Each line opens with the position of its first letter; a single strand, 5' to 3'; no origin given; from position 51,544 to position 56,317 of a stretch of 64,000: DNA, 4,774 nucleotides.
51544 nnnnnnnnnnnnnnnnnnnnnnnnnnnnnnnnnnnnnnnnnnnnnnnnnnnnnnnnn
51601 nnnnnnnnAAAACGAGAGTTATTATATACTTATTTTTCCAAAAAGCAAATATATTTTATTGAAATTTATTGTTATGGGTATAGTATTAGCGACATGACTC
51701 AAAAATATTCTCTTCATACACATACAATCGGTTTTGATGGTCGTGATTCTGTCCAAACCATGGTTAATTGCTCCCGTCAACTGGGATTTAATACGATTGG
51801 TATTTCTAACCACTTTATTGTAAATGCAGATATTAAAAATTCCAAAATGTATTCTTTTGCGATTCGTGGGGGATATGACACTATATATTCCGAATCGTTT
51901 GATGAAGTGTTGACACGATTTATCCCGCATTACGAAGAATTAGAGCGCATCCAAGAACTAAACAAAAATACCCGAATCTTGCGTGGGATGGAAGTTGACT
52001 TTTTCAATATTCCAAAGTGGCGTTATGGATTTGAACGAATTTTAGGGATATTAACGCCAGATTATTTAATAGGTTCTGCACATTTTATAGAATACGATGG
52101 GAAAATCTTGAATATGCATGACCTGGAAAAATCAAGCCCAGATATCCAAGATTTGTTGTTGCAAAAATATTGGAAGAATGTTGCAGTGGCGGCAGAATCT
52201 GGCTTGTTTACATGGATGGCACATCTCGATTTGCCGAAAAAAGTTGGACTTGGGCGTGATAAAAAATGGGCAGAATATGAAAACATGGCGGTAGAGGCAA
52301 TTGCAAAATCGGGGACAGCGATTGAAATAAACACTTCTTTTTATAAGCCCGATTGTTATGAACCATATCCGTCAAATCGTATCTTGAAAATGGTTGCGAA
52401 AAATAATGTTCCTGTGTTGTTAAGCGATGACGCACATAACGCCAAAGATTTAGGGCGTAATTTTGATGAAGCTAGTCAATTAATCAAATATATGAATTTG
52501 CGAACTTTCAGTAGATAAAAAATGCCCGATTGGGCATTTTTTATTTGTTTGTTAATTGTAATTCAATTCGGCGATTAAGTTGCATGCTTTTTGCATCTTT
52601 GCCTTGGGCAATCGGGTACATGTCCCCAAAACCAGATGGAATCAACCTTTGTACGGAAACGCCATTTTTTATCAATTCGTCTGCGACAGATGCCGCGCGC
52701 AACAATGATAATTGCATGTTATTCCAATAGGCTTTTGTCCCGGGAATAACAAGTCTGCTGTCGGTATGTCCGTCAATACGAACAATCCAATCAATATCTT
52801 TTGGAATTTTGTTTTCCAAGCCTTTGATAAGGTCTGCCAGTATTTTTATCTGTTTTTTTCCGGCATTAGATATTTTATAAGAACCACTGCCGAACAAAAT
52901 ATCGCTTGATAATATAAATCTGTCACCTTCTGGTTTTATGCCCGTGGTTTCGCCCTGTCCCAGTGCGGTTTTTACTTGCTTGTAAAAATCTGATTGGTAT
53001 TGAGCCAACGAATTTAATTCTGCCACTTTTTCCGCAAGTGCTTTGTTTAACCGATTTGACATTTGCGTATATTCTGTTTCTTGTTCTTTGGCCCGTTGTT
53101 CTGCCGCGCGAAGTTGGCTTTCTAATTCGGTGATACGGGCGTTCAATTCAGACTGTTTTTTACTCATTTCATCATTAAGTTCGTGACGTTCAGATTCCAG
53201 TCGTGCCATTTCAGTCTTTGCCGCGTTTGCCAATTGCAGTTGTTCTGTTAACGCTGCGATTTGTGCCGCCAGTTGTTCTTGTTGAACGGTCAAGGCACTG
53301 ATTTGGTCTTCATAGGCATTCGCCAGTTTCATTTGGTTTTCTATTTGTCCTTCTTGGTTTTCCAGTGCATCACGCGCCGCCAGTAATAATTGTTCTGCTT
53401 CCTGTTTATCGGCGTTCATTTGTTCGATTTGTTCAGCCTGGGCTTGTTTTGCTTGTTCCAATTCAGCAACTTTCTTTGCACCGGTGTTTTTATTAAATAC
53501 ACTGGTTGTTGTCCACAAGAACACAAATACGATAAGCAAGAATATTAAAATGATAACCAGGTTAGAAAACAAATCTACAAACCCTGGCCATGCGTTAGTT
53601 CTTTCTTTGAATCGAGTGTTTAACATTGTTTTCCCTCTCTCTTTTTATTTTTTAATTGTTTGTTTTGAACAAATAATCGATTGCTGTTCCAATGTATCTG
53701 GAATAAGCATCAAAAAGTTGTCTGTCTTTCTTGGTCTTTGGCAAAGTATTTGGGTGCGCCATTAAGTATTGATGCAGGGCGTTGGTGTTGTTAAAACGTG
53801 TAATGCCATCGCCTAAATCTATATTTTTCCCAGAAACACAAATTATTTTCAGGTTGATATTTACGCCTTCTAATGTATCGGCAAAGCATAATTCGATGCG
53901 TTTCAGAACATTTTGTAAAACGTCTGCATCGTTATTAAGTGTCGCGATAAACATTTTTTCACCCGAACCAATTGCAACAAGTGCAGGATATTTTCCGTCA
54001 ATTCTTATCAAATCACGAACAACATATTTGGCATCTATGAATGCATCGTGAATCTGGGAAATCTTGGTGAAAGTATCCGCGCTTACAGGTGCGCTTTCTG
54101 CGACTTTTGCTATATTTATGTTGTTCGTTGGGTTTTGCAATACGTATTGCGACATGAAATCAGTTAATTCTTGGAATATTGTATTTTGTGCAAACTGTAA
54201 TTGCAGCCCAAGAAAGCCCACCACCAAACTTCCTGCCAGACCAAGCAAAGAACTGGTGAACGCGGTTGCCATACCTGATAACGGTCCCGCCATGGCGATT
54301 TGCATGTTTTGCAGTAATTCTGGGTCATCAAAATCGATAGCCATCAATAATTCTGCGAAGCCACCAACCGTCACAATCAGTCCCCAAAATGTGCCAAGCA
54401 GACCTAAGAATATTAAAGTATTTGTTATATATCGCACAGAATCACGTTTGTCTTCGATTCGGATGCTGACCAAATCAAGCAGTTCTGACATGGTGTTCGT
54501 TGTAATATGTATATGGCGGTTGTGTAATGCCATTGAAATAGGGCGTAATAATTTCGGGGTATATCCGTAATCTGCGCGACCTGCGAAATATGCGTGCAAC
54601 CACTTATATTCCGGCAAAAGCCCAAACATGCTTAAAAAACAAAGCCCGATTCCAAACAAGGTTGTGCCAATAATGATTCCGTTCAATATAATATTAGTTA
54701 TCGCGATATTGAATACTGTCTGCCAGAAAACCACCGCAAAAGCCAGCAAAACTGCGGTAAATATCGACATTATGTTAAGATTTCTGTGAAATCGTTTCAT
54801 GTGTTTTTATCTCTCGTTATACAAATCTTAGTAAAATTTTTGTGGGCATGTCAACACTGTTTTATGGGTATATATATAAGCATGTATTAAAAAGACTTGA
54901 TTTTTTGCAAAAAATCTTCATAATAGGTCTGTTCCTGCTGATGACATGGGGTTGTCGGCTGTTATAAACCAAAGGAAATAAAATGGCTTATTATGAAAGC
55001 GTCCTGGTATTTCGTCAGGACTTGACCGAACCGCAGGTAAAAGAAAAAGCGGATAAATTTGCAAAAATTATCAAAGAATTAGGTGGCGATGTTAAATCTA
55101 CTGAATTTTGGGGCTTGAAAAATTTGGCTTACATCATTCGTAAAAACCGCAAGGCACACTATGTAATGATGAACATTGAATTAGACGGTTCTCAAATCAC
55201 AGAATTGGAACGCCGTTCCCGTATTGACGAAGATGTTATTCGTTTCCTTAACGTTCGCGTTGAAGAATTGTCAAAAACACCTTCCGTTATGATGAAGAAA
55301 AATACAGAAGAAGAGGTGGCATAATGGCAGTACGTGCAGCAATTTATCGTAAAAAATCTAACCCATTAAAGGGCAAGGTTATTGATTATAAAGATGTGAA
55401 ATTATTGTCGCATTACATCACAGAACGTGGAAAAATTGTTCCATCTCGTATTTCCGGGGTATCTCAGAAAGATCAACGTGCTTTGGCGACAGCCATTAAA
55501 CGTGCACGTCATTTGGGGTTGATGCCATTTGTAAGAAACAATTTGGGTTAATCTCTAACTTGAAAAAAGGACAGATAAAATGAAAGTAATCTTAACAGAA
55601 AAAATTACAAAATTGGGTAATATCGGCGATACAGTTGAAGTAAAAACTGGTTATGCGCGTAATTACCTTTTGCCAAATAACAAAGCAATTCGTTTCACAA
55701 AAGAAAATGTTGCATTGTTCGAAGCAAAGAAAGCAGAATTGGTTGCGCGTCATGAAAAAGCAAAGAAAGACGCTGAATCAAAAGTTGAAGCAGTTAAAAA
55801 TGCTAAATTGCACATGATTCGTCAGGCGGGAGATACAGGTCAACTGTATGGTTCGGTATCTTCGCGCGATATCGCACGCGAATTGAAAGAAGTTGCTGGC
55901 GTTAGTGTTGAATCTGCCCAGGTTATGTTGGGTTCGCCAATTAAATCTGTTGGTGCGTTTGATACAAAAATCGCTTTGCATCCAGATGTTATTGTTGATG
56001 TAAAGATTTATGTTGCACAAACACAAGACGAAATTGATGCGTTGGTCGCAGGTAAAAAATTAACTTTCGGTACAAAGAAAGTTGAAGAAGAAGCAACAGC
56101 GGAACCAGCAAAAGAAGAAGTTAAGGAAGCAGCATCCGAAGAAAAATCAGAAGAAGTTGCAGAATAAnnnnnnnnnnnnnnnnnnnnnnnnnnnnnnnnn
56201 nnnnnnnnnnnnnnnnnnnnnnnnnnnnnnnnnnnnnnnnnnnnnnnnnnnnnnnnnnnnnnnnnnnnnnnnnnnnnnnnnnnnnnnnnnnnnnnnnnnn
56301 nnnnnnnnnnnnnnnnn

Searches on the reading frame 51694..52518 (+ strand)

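Call 45: search_protein_families(library=pfam, proteins=[window:51694-52518:+], max_evalue=0.001)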
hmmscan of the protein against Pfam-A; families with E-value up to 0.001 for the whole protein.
window:51694-52518:+ (274 aa): 1 family
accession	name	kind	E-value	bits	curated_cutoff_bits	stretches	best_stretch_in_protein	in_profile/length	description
PF02811.25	PHP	-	1.8e-11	45.1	26.4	1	7-215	2-164/164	PHP domain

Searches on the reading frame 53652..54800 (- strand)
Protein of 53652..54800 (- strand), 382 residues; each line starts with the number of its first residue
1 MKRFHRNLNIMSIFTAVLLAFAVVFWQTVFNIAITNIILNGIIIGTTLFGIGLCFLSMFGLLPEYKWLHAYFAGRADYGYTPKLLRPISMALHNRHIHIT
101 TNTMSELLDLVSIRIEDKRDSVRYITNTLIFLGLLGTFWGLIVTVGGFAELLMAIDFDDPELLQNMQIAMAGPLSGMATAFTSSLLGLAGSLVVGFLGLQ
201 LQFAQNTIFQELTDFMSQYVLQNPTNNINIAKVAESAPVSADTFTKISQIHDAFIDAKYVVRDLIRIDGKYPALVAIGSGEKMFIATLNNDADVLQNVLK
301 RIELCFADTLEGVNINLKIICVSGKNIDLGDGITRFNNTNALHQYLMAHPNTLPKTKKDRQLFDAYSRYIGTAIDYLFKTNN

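Call 45: search_protein_families(library=pfam, proteins=[window:53652-54800:-], max_evalue=0.001)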
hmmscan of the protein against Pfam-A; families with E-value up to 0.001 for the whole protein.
window:53652-54800:- (382 aa): 0 families

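Call 93: search_protein_families(library=pfam, proteins=[window:53652-54800:-], max_evalue=0.01)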
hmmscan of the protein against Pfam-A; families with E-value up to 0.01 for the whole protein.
window:53652-54800:- (382 aa): 2 families
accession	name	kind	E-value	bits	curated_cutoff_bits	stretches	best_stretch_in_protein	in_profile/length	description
PF01618.21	MotA_ExbB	-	0.0021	18.2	22.9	0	98-190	25-103/127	MotA/TolQ/ExbB proton channel family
PF02163.28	Peptidase_M50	-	0.0038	17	27.2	1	141-236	51-154/221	Peptidase family M50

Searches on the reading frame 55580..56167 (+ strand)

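Call 45: search_protein_families(library=pfam, proteins=[window:55580-56167:+], max_evalue=0.001)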
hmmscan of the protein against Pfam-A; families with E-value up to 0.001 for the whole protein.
window:55580-56167:+ (195 aa): 2 families
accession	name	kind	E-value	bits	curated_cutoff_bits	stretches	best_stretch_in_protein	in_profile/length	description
PF01281.25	Ribosomal_L9_N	-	1.5e-20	72.9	20.7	1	1-46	1-46/47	Ribosomal protein L9, N-terminal domain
PF03948.19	Ribosomal_L9_C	-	5.1e-20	72.2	23.2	1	64-146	2-85/86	Ribosomal protein L9, C-terminal domain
